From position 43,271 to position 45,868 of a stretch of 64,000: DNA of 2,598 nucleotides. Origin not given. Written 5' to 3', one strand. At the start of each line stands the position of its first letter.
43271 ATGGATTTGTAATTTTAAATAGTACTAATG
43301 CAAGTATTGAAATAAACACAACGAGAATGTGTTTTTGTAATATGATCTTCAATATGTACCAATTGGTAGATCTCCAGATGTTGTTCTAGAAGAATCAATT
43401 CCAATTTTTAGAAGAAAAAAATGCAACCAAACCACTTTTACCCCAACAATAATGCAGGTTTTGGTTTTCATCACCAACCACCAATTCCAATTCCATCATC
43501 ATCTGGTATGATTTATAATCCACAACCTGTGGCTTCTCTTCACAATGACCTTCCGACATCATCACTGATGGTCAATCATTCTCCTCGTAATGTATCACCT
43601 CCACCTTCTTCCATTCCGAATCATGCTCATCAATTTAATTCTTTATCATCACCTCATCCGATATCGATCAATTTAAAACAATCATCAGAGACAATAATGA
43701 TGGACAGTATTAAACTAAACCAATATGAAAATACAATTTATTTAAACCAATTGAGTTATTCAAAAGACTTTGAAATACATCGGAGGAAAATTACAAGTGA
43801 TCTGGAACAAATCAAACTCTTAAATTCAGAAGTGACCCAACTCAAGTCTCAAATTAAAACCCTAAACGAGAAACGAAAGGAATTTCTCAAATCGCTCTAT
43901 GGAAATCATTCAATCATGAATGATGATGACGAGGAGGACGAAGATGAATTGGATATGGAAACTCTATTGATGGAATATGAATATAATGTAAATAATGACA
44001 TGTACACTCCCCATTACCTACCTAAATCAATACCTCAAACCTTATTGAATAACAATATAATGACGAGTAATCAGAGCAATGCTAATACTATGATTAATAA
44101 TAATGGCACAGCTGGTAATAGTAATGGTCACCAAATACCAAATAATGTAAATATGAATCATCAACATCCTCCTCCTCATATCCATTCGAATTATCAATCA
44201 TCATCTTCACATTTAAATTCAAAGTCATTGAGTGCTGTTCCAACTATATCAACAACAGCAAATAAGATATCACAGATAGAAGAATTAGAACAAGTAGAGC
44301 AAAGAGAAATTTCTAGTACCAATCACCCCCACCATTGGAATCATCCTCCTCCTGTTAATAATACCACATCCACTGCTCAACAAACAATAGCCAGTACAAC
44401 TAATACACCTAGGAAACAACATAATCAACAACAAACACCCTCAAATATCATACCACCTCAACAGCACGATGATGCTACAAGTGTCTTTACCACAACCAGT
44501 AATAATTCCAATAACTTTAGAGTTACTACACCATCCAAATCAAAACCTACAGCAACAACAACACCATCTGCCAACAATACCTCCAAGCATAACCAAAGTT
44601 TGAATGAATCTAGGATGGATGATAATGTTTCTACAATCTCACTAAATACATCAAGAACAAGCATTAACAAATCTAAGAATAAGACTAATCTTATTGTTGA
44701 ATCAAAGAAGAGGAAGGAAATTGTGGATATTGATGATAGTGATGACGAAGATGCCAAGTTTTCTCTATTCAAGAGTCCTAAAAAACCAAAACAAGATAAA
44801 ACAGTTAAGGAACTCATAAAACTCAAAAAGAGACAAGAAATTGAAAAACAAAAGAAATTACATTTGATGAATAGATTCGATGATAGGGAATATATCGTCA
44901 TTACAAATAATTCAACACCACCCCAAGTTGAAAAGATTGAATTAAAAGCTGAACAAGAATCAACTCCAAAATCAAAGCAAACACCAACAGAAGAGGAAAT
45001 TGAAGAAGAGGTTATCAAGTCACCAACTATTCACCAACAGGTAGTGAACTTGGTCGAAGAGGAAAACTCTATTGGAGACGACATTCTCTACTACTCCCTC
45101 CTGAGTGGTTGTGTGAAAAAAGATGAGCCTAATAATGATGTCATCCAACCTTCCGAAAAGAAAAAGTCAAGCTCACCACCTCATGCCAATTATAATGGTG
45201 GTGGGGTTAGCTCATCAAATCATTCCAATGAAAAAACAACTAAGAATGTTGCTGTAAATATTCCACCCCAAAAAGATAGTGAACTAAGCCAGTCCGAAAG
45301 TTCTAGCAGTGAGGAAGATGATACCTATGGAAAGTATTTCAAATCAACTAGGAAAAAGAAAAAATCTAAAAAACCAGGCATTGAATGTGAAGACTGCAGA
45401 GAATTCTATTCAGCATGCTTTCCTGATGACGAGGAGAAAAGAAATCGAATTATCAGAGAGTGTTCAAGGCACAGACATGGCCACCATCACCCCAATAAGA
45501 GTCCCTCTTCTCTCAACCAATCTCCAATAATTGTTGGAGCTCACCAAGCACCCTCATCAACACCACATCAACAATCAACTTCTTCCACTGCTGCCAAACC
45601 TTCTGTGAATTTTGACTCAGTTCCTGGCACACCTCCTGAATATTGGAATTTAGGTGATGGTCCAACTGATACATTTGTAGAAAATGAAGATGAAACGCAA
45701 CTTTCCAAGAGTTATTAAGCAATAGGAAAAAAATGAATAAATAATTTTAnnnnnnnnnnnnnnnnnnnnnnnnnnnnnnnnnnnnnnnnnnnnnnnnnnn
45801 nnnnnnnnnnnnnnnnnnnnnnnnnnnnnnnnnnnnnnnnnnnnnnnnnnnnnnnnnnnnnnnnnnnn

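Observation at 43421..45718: CtIP/Sae2/Ctp1 homolog recognisable only by its C-terminal CxxC-RHR module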

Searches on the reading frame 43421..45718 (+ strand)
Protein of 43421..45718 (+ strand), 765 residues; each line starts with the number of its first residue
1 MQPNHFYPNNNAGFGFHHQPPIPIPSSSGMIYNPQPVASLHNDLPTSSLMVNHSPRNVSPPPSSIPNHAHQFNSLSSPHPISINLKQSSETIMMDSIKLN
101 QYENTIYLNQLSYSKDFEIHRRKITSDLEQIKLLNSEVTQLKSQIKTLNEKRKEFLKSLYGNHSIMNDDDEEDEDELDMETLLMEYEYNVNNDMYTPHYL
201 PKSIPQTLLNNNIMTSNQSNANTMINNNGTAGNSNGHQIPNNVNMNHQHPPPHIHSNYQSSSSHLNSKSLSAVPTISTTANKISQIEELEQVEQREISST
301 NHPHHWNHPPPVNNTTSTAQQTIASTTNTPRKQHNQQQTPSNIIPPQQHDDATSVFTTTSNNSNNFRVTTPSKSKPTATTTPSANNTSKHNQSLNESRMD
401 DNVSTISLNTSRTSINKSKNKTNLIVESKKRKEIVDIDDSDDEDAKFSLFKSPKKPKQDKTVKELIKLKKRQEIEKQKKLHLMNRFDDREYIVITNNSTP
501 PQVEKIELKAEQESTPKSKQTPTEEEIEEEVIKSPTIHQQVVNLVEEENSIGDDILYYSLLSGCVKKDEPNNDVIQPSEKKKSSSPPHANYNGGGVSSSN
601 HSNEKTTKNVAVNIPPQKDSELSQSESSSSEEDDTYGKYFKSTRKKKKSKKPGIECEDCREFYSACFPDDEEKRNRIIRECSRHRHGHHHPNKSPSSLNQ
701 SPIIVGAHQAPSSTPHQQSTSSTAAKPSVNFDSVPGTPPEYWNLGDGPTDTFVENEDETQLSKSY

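Call 3: search_protein_families(library=pfam, proteins=[window:43421-45718:+], max_evalue=10)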
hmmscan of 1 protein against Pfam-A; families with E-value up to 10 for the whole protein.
window:43421-45718:+ (765 aa): 2 families
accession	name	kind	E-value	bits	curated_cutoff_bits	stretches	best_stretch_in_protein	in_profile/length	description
PF13711.11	DUF4160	-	0.2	12.3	23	1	246-294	9-57/65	Domain of unknown function (DUF4160)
PF01441.24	Lipoprotein_6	-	0.71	10.3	27.8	2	123-175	68-120/170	Lipoprotein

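Call 4: search_solved_structures(query=window:43421-45718:+, max_evalue=10, show_alignments=3)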
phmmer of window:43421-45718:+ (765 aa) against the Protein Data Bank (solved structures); distinct sequences matched with E-value up to 10: 3.
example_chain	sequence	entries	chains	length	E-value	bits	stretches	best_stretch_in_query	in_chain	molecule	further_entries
6vme_B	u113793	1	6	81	0.22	13.2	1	525-559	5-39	Tumor susceptibility gene 101 protein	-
8hcz_A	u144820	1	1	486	1.1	10.9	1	699-760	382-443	Long-chain-fatty-acid--AMP ligase FadD23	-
8hd4_A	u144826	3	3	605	1.6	10.4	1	699-760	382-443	Long-chain-fatty-acid--AMP ligase FadD23 | Fatty-acid-CoA ligase FadD23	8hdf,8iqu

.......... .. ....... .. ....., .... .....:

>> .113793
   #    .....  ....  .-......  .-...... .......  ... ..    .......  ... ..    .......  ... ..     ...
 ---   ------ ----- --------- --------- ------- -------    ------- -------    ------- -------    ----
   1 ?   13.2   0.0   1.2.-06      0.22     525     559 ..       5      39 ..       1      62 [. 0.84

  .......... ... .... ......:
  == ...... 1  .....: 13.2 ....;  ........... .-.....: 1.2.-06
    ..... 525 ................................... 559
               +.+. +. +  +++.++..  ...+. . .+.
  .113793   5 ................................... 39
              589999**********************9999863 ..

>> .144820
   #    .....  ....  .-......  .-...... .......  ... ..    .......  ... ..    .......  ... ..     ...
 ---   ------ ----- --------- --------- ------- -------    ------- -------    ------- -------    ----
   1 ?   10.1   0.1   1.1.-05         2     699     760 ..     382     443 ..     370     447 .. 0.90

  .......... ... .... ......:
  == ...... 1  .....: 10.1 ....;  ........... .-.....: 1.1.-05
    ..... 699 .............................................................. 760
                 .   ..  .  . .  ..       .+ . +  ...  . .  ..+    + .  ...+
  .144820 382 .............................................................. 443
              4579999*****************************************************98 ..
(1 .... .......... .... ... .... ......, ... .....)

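Call 6: find_homologous_proteins(query=window:43421-45718:+, max_evalue=0.01)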
Query window:43421-45718:+: 8000 candidates shared short words with the query, none scored E <= 0.01.

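Call 7: list_cluster_members(proteins=[window:43421-45718:+])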
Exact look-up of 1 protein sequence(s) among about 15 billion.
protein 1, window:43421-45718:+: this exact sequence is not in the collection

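Call 45: predict_structure(alignment_id=A1)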
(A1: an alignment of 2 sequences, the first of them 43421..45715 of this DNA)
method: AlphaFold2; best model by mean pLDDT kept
length: 765 residues; sequences in the alignment: 2
mean_pLDDT: 42.9   pTM: 0.24
mean pLDDT of the five models: 42.9, 42.2, 40.8, 38.3, 35.9
residues with pLDDT >= 90: 44; 70-90: 77; 50-70: 42; < 50: 602
segments of 3 or more residues with pLDDT < 50: 1-83, 163-177, 192-344, 346-459, 488-543, 551-553, 562-619, 621-654, 686-765
pLDDT, mean of each block of 10 residues (from residue 1): 34 32 34 30 29 32 33 37 62 88 88 87 94 95 95 87 46 45 61 39 36 29 29 30 30 29 26 29 41 37 30 30 31 28 29 28 29 29 28 28 29 32 33 34 34 42 85 89 59 34 32 32 42 41 48 50 39 29 32 29 27 32 29 39 39 59 80 78 49 32 30 31 31 37 38 31 33
secondary structure, 60 per line:
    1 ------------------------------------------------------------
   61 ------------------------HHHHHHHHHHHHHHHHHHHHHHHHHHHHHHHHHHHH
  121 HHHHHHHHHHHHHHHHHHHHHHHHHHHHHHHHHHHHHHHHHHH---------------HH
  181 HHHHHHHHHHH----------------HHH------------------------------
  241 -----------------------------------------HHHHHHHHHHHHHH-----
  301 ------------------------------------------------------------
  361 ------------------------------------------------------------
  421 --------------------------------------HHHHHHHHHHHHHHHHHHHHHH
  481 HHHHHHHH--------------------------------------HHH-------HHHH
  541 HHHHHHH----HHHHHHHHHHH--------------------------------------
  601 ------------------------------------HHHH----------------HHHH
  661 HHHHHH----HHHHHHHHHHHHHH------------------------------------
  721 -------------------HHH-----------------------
elements in order (helices of 4 or more, strands of 3 or more residues): H85-163 H179-191 H282-295 H459-488 H537-547 H552-562 H637-640 H657-666 H671-684

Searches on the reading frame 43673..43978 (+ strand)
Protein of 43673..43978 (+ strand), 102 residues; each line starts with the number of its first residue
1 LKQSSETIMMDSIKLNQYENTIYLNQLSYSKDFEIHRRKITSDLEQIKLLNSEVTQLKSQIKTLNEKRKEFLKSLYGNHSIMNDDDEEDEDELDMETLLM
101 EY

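Call 43: search_solved_structures(query=A5, max_evalue=10, show_alignments=2)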
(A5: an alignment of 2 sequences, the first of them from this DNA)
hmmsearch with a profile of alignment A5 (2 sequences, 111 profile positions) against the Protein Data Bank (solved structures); distinct sequences matched with E-value up to 10: 35.
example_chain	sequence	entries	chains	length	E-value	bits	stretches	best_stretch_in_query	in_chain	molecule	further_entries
9r1o_A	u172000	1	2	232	2.3e-06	30.9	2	45-75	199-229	sc-apCC-6-DPH-NR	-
8qad_A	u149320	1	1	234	0.00083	22.7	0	31-77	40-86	sc-apCC-6-LLIA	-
6egc_A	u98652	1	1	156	0.066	16.6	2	40-75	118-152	SC_2L4HC2_23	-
6xr1_A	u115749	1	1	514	0.16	15.4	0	44-100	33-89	dTor_9x57R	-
9dzd_A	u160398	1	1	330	0.17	15.3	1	23-56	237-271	Reticulocyte-binding protein 2b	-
1duj_A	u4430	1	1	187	0.21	15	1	38-69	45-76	SPINDLE ASSEMBLY CHECKPOINT PROTEIN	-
1klq_A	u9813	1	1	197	0.23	14.9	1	38-68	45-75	MITOTIC SPINDLE ASSEMBLY CHECKPOINT PROTEIN MAD2A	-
1go4_A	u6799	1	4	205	0.25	14.7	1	38-68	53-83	Mitotic spindle assembly checkpoint protein MAD2A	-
1s2h_A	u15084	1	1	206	0.25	14.7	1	38-68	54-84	Mitotic spindle assembly checkpoint protein MAD2A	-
3gmh_A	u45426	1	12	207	0.25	14.7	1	38-68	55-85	Mitotic spindle assembly checkpoint protein MAD2A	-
5khu_T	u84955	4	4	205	0.26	14.7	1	38-68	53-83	Mitotic spindle assembly checkpoint protein MAD2A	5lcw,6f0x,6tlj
2qyf_A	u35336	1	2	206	0.26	14.7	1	38-68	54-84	Mitotic spindle assembly checkpoint protein MAD2A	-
2v64_A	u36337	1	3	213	0.27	14.6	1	38-68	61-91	MITOTIC SPINDLE ASSEMBLY CHECKPOINT PROTEIN MAD2A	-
2v64_D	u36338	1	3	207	0.3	14.5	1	38-68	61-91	MITOTIC SPINDLE ASSEMBLY CHECKPOINT PROTEIN MAD2A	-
1ser_A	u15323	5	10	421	0.31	14.4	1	37-78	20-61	PROTEIN (SERYL-TRNA SYNTHETASE (E.C.6.1.1.11)) | SERYL-tRNA SYNTHETASE | Serine--tRNA ligase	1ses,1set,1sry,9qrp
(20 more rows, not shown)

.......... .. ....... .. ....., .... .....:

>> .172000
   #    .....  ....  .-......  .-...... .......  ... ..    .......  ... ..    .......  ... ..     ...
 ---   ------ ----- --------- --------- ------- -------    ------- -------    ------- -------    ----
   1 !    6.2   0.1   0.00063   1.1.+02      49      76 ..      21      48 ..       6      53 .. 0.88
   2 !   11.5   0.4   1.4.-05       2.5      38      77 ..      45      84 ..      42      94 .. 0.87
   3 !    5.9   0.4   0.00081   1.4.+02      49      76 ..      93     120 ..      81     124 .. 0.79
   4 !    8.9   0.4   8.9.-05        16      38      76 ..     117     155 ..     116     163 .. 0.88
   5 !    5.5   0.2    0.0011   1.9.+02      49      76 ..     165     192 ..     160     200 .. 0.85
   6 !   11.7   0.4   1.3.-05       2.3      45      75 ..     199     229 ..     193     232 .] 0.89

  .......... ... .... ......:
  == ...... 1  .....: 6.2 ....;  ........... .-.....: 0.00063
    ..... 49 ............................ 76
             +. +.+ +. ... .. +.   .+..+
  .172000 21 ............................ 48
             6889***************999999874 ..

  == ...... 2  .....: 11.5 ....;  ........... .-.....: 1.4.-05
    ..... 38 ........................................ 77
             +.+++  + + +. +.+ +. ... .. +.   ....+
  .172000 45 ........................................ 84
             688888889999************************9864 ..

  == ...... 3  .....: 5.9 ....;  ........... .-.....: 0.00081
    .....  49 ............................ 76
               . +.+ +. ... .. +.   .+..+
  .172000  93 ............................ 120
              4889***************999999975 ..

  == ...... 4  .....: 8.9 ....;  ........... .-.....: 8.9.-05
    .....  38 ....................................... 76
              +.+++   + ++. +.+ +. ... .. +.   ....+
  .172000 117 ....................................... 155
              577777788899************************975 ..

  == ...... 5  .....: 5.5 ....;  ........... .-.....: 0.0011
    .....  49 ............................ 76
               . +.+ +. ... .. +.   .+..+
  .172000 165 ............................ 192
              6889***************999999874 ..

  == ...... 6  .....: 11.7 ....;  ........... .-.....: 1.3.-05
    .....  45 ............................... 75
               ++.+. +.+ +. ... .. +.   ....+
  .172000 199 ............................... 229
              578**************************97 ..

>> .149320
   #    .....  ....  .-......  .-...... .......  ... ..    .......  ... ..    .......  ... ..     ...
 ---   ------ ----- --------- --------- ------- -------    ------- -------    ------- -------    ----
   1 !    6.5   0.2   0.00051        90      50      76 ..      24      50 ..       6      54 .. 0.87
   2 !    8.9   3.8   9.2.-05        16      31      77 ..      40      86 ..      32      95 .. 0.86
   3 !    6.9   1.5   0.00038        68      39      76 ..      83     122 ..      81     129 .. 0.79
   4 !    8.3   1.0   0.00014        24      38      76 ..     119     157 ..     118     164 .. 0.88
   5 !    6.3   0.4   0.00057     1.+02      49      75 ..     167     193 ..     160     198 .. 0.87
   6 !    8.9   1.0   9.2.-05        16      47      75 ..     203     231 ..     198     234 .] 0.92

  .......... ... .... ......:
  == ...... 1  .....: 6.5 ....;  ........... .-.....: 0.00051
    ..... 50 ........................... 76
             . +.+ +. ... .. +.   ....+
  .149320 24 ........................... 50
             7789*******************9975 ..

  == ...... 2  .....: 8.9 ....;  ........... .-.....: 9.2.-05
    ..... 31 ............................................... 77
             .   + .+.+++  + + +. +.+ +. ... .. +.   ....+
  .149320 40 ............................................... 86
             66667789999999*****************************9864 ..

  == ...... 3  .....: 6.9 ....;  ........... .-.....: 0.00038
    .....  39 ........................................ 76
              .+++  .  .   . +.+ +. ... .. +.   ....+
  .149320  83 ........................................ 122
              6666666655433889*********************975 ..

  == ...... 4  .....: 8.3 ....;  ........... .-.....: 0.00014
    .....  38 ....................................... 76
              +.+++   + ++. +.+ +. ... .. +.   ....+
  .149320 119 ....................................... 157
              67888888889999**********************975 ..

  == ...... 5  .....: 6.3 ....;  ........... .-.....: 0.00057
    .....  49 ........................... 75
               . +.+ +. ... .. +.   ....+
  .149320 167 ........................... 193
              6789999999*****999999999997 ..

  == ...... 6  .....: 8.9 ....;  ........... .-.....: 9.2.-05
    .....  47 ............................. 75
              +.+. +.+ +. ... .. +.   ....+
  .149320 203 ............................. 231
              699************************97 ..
